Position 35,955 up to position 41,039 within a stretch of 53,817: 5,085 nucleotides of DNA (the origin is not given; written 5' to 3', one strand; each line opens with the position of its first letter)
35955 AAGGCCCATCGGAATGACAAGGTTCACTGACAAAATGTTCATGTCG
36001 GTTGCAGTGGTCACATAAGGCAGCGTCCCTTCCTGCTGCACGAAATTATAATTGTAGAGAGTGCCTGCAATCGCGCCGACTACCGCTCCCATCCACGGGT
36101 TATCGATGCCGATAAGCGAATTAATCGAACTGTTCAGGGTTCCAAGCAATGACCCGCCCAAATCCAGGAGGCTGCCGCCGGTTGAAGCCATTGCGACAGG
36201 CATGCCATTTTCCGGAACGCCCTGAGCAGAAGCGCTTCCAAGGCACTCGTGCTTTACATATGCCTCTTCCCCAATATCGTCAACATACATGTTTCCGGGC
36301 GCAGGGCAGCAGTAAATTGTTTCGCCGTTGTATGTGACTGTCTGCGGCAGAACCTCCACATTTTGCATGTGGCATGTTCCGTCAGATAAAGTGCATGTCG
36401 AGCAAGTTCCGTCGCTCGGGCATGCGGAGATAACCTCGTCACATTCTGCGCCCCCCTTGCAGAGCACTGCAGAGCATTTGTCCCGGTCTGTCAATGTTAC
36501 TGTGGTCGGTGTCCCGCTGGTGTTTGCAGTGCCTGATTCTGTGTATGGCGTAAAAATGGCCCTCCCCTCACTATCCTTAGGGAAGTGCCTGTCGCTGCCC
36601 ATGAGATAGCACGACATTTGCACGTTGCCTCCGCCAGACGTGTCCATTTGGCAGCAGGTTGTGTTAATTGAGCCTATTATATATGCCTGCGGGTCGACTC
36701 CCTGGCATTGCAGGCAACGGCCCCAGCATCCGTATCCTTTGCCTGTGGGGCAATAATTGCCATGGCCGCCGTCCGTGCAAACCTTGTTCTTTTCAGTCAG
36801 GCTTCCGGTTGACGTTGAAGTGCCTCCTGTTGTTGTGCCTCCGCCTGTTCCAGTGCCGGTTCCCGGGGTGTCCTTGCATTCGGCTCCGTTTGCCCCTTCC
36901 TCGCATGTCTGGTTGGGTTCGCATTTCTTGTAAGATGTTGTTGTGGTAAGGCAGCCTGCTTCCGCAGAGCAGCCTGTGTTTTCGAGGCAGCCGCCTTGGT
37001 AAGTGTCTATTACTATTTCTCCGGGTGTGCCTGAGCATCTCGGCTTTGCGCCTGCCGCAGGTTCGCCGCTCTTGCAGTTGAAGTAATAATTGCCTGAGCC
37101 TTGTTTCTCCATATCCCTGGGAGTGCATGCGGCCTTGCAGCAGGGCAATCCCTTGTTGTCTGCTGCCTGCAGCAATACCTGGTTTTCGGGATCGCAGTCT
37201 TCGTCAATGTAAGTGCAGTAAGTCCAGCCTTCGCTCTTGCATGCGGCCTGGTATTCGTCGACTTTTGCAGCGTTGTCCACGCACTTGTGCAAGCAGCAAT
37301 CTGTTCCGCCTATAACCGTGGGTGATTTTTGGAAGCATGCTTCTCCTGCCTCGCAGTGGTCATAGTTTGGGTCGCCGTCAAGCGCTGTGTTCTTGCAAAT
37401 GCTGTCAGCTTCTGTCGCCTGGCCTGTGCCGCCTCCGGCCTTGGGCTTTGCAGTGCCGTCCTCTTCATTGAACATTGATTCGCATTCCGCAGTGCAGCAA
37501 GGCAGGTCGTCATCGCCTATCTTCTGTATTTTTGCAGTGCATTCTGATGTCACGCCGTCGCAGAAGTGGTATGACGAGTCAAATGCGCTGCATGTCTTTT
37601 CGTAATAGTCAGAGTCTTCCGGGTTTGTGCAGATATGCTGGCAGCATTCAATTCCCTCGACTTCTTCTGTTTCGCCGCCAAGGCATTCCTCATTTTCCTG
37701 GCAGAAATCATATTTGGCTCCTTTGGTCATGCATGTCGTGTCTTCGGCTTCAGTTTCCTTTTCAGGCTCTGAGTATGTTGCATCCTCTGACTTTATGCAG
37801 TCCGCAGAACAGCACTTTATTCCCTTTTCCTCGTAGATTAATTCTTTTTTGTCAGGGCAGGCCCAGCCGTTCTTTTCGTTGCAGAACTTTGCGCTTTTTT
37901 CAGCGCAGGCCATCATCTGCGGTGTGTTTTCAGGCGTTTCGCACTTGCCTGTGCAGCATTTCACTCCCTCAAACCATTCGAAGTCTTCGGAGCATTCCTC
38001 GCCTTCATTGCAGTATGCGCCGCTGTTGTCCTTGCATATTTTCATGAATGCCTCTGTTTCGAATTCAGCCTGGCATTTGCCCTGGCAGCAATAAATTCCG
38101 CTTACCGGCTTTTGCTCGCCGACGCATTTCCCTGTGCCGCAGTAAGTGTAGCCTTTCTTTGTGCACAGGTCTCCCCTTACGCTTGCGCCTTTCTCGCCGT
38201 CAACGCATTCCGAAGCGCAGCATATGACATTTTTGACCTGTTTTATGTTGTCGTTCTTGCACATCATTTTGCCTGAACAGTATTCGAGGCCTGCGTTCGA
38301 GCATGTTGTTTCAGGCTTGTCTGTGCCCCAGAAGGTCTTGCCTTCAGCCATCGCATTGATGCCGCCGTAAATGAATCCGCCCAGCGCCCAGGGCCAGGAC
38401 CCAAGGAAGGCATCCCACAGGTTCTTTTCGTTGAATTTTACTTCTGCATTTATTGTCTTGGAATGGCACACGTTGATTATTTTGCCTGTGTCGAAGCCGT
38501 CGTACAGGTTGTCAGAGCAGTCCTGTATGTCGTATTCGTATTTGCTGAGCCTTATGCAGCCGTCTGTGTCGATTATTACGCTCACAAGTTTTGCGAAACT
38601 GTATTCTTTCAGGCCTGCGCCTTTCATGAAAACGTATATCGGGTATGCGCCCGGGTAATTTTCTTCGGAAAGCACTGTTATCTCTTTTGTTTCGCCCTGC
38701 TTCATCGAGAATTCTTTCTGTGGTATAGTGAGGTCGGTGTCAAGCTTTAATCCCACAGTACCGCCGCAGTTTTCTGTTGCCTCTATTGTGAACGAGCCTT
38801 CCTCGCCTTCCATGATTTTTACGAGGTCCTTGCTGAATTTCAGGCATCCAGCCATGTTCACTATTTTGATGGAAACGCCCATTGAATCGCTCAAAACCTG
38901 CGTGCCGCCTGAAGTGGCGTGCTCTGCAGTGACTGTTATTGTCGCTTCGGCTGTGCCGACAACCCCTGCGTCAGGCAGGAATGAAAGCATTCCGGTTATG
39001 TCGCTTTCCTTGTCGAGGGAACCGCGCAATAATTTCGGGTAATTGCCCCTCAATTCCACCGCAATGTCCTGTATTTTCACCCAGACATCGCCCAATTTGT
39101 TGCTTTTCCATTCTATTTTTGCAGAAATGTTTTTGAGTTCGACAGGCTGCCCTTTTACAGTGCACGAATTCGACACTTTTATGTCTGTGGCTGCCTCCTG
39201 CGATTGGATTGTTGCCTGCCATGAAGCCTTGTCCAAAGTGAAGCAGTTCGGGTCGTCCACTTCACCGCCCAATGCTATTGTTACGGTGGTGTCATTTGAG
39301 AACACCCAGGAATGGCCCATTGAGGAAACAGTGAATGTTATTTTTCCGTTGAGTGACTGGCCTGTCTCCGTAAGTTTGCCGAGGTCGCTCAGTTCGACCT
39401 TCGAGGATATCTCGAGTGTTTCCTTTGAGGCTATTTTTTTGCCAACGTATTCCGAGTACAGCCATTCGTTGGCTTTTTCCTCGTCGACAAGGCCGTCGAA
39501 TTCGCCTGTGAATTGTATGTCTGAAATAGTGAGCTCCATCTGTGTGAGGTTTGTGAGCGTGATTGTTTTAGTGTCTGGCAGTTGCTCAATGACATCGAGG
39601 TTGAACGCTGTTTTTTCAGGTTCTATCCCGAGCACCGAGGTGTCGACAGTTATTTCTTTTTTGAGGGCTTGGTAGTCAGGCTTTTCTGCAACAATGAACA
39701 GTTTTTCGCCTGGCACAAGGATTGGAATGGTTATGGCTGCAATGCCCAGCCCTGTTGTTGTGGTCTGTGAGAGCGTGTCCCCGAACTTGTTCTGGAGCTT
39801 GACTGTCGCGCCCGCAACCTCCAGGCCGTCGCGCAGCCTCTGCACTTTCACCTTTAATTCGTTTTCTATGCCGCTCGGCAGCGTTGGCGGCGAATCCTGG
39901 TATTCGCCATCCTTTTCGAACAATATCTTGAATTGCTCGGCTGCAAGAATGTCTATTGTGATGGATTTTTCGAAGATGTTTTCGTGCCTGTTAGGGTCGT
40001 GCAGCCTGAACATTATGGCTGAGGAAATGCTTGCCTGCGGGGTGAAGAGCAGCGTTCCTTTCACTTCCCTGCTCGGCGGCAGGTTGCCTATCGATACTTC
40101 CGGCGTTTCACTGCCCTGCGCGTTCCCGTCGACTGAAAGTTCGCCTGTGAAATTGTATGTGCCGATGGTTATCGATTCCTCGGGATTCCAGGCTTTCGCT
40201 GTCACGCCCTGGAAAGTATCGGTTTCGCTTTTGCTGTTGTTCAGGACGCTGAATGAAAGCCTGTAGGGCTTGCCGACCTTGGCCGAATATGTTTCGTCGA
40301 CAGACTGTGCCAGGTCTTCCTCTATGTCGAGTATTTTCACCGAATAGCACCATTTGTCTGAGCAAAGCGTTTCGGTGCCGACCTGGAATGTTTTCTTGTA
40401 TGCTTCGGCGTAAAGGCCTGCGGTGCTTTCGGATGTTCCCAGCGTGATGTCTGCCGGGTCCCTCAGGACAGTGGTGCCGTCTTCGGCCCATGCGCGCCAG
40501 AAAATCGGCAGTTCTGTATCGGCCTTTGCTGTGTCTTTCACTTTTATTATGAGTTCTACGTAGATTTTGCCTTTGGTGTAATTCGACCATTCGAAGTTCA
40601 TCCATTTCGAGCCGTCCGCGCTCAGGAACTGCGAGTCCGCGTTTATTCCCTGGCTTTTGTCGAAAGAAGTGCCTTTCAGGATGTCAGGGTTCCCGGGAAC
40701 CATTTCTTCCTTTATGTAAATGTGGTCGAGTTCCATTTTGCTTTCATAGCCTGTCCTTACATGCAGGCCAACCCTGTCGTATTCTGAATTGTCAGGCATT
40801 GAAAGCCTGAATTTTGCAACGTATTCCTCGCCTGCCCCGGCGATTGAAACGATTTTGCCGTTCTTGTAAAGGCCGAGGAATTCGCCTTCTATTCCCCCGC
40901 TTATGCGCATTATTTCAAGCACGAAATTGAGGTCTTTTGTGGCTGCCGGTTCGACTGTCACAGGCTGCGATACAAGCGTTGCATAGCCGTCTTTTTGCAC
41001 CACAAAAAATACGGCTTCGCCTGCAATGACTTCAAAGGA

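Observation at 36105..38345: Paralog-specific ~750-aa cysteine-rich insertion with eight tandem six-Cys modules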

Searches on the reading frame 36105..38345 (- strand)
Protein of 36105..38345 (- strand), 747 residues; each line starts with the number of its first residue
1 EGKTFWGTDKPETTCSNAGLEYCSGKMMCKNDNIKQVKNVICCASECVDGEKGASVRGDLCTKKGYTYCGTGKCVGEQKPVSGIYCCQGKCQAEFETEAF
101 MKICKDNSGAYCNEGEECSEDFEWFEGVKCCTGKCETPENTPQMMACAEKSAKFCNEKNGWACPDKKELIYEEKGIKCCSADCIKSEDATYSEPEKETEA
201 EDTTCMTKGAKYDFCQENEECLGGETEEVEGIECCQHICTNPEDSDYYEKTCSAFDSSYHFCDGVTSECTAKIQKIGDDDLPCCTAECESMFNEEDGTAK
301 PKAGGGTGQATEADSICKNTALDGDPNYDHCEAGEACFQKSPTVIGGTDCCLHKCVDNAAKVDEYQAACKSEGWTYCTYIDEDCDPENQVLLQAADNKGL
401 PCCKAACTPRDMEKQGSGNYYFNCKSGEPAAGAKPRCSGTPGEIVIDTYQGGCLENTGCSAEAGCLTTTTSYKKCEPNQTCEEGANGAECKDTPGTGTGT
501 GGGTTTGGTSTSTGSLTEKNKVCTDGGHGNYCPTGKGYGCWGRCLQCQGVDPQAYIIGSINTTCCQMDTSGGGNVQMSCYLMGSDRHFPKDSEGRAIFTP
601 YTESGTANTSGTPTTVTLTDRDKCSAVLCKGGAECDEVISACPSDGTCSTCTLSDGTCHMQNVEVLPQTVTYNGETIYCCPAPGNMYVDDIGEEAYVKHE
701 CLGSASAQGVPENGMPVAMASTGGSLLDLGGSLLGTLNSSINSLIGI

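Call 9: search_protein_families(library=pfam, proteins=[window:36105-38345:-], max_evalue=10)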
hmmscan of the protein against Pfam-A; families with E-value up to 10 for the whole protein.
window:36105-38345:- (747 aa): 1 family
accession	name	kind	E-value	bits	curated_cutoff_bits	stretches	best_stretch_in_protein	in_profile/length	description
PF08832.15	SRC-1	-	0.066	14.6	25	1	466-522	10-68/88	Steroid receptor coactivator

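Call 10: search_protein_families(library=ncbifam, proteins=[window:36105-38345:-], max_evalue=1)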
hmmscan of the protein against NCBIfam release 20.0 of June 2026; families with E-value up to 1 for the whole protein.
window:36105-38345:- (747 aa): 0 families
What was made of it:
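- On EGF-like / TNFR_c6 / Furin-like / LDLR-A (Pfam Cys-rich repeat families): NCBIfam gave nothing (call 10).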

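Call 13: find_homologous_proteins(query=window:36105-38345:-, max_evalue=0.001)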
Query window:36105-38345:-: 3404 candidates shared short words with the query, none scored E <= 0.001.

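Call 19: search_solved_structures(query=window:36105-38345:-, max_evalue=10, show_alignments=2)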
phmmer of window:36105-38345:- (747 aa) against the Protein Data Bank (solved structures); distinct sequences matched with E-value up to 10: 3.
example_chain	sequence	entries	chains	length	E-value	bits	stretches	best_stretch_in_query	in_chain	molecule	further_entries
7vhy_A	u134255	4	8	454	1.7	10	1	221-301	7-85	Histone acetyltransferase p300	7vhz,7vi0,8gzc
3apo_A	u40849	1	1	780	1.8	9.9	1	650-678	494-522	DnaJ homolog subfamily C member 10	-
5ayk_A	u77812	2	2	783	1.8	9.9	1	650-678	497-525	DnaJ homolog subfamily C member 10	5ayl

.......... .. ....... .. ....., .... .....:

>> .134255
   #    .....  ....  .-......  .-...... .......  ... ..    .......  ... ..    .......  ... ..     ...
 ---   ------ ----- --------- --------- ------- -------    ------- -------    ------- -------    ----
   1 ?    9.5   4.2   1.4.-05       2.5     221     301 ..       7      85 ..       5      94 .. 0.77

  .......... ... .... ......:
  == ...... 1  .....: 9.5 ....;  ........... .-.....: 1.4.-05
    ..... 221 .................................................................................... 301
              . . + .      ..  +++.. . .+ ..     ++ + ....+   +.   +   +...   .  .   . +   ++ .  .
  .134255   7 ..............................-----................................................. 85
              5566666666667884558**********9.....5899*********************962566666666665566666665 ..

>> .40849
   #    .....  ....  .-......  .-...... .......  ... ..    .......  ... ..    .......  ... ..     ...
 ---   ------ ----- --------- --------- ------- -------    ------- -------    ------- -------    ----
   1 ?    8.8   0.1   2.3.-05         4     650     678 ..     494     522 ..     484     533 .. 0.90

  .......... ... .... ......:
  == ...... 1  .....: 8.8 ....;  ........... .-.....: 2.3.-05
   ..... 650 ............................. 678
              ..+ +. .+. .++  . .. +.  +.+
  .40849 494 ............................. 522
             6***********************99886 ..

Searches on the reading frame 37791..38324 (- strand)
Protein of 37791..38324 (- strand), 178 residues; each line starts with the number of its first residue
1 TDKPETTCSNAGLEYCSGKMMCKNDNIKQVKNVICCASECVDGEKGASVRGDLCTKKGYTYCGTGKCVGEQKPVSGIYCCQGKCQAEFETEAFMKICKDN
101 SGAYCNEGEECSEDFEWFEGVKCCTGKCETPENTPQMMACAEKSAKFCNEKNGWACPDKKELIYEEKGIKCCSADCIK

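Call 55: find_related_loci(query=A3, collection=genome_contigs, flank=10000)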
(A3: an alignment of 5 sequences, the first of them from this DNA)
Query A3 (178 aa) in genome_contigs; peptide patterns used: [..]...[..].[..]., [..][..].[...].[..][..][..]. (x = any residue, [..] = any of these).
71 stretches matched a pattern; 3 encode a relative of the query (tblastn E <= 1e-3); 3 distinct loci.
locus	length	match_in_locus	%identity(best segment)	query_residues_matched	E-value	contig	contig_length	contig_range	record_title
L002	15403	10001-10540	76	1-178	9e-90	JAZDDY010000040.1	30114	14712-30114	MAG: Candidatus Iainarchaeum archaeon isolate MEGAHIT-group-0.114 k141_7764133, whole genome shotgun sequence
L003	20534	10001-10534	69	1-178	8e-82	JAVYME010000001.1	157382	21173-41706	MAG: Candidatus Iainarchaeum archaeon isolate DPZ-2_202101_bins_90 DPZ-2_202101_bins_90_scaffold_1, whole genome shotgun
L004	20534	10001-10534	60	1-178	2e-68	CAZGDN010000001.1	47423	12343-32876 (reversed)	MAG TPA_asm: uncultured archaeon isolate SRP141559_co1_70 genome assembly, contig: NODE_194_length_47423_cov_22.750697,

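Call 73: find_related_loci(query=A3, collection=metagenome_contigs, flank=3000)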
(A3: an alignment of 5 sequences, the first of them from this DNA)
Query A3 (178 aa) in metagenome_contigs; peptide patterns used: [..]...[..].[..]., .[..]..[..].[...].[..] (x = any residue, [..] = any of these).
120 stretches matched a pattern, but none encodes a relative of the query by tblastn (E <= 1e-3).
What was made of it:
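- Tried and rejected: Metagenome_contigs scan with modules 1-4 confirmed no locus (call 73).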

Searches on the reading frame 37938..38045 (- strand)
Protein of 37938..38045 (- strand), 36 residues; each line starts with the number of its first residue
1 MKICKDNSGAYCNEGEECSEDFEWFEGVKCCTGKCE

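Call 30: predict_structure(alignment_id=A1)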
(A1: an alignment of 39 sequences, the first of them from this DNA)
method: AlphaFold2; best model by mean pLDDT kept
length: 36 residues; sequences in the alignment: 39
mean_pLDDT: 91.1   pTM: 0.55
mean pLDDT of the five models: 91.1, 90.9, 90.1, 88.8, 88.7
residues with pLDDT >= 90: 26; 70-90: 10; 50-70: 0; < 50: 0
segments of 3 or more residues with pLDDT < 50: none
pLDDT, mean of each block of 10 residues (from residue 1): 92 89 93 90
secondary structure, 60 per line:
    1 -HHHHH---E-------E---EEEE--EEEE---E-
elements in order: H2-6 E22-25 E28-31
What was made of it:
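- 37941..38036 (-): Module 3 (aa 1541-1572), the module modelled with AlphaFold2. AF2 pLDDT 91.1 (call 30).
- On Metallothionein-like: A helix and a hairpin are confidently predicted (call 30).
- AF2 on the 39-row module alignment gives pLDDT 91.1: helix 2-6, hairpin 22-25/28-31 (call 30).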

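Call 33: fold_search(model_id=the predicted structure, library=pdb)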
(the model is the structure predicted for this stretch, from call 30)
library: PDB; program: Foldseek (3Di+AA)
matches with E <= 10: 5; with E <= 0.001: 0
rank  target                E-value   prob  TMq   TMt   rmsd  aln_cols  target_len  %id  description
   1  3lo1                  5.3e+00  0.07  0.32  0.37   3.5        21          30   19  Crystal structure of human alpha-defensin 1 (Y16A mutant) (released 2010-03-09)
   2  3i5w_A                7.5e+00  0.02  0.25  0.28   5.1        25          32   24  Crystal structure of human alpha-defensin 5 (mutant R13H) (released 2009-07-28)
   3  5cuj_A                8.0e+00  0.02  0.24  0.26   4.9        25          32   24  Crystal structure of Human Defensin-5 Y27A mutant crystal form 2. (released 2016-07-27)
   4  4e86_D                8.6e+00  0.02  0.24  0.27   5.4        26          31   23  Crystal structure of human alpha-defensin 5, HD5 (Leu29Aba mutant) (released 2012-05-16)
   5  4e86_A                9.2e+00  0.01  0.22  0.24   5.2        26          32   23  Crystal structure of human alpha-defensin 5, HD5 (Leu29Aba mutant) (released 2012-05-16)
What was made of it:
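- Closest known: Tandem disulfide-rich modules of eukaryotic extracellular proteins. Different: The predicted fold has no PDB neighbour (call 33).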

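Call 35: search_protein_representatives(alignment_id=A1)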
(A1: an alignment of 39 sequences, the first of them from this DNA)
Query: 39 sequences, 37 profile positions. Proteins with E-value up to 0.001 (for the whole library): 3; up to 1e-10: 1; up to 1e-30: 1. The best 3 are listed.
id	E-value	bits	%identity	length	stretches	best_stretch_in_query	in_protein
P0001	3.3e-48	177.9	-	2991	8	2-37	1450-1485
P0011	3.7e-07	46.5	-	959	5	7-26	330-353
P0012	4.6e-05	39.8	-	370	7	2-14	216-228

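Call 69: fold_search(model_id=the predicted structure, library=viral)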
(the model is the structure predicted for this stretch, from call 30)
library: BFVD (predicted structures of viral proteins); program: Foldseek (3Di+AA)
matches with E <= 10: 12; with E <= 0.001: 0
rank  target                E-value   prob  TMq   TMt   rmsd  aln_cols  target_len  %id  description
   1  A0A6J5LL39            3.8e+00  0.02  0.23  0.11   8.8        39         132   26  DUF5872 domain-containing protein [uncultured Caudovirales phage]
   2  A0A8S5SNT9            6.1e+00  0.04  0.36  0.07   8.6        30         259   20  Homing endonuclease [Siphoviridae sp. ctqSm5]
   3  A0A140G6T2            6.1e+00  0.04  0.33  0.05   2.7        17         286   12  Endolysin [Arthrobacter phage Kitkat]
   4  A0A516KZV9            6.6e+00  0.02  0.26  0.18   7.6        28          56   21  (no name in the UniProt tables at hand)
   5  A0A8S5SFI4            7.0e+00  0.10  0.48  0.26   1.5        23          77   17  Uncharacterized protein [Myoviridae sp. ctuev19]
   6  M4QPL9                7.0e+00  0.03  0.38  0.10   7.9        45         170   24  Uncharacterized protein [Tetraselmis viridis virus S1]
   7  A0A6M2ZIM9            8.1e+00  0.02  0.28  0.03   7.8        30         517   17  Virion protein [Synechococcus phage S-SCSM1]
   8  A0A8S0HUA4            9.3e+00  0.03  0.32  0.16   7.1        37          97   22  (no name in the UniProt tables at hand)
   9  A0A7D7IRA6            9.3e+00  0.02  0.30  0.24   3.7        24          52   29  (no name in the UniProt tables at hand)
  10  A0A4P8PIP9            9.9e+00  0.04  0.36  0.09   1.5        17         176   35  ORF23 [White sturgeon adenovirus 1]
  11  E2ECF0                9.9e+00  0.01  0.28  0.08   7.5        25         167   24  RNA-directed RNA polymerase (Fragment) [Rabies virus]
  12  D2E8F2                9.9e+00  0.01  0.29  0.04   6.3        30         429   20  (no name in the UniProt tables at hand)
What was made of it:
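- Tried and rejected: Foldseek of the 36-residue model gave only alpha-defensins at E>5 in PDB and noise in BFVD (calls 33, 69).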

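Call 70: search_solved_structures(query=A1, max_evalue=10, show_alignments=3)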
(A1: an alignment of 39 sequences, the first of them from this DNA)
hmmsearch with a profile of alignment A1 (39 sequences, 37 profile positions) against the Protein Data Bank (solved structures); distinct sequences matched with E-value up to 10: 4.
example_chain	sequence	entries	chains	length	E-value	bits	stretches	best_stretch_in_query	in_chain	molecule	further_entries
1jy2_N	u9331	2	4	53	0.23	15.2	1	3-21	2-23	FIBRINOGEN ALPHA CHAIN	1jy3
3rw9_A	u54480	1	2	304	8.1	10.2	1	25-37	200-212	Spermidine synthase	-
2o05_A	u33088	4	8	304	8.1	10.2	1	25-37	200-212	Spermidine synthase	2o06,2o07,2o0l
9q41_A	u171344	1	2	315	8.8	10.1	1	25-37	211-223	Spermidine synthase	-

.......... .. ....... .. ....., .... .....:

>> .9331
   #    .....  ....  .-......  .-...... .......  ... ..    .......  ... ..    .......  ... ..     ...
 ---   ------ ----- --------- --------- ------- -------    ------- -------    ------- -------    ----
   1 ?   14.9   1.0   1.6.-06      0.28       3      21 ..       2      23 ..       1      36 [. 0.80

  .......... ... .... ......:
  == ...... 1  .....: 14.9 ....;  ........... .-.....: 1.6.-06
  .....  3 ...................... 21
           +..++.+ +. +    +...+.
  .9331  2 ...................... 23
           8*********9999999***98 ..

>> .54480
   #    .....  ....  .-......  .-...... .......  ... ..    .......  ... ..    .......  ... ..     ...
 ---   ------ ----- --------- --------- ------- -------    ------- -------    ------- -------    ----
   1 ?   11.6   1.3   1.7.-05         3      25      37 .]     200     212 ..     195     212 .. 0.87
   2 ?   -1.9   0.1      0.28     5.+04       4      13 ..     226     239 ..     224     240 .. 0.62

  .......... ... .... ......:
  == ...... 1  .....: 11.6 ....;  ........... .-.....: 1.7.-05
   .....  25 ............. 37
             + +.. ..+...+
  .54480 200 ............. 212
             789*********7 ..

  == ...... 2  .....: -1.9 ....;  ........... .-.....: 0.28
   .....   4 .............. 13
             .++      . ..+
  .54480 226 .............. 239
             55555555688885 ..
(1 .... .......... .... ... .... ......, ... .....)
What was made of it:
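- No WAP chain appears in the PDB sequence or Foldseek searches (calls 33, 70).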

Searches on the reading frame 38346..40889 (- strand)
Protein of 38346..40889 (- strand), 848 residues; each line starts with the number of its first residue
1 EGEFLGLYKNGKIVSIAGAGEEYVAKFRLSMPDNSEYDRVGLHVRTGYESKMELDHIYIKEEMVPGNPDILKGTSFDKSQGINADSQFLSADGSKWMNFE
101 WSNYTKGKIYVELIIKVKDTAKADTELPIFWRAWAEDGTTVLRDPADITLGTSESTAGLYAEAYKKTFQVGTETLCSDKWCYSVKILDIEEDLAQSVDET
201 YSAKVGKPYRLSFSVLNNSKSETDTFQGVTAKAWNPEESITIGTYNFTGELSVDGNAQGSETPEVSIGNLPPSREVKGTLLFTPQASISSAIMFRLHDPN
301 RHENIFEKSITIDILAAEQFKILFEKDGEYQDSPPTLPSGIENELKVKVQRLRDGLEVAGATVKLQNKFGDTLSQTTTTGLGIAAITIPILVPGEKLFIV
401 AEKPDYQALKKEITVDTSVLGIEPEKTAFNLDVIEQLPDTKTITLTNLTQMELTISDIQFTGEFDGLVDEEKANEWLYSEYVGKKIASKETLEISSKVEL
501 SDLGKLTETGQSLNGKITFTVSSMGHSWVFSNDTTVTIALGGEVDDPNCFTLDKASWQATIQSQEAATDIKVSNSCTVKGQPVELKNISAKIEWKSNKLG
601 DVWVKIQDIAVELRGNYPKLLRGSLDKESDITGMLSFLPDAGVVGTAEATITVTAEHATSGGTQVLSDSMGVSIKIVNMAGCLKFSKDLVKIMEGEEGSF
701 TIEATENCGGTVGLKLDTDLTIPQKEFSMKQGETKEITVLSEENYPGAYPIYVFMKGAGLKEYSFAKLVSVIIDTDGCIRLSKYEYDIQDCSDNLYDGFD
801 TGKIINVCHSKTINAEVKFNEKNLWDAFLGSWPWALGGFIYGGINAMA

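Call 43: search_solved_structures(query=window:38346-40889:-, max_evalue=1)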
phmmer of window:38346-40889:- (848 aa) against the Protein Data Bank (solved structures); distinct sequences matched with E-value up to 1: 7.
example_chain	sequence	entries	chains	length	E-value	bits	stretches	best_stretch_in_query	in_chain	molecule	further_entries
4mli_A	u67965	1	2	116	0.16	13.2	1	350-415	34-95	Fibronectin binding protein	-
4mls_A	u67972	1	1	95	0.16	13.2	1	350-415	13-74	Fibronectin binding protein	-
2x5p_A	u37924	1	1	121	0.19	13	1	350-415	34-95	FIBRONECTIN BINDING PROTEIN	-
5bu2_A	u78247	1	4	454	0.24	12.7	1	54-139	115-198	lpg1496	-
9oj3_A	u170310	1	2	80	0.25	12.6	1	350-408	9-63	Fibronectin binding protein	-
5bq9_A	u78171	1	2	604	0.32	12.2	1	54-139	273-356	Uncharacterized protein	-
5tpk_A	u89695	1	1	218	0.99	10.6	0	183-280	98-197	Protocadherin-15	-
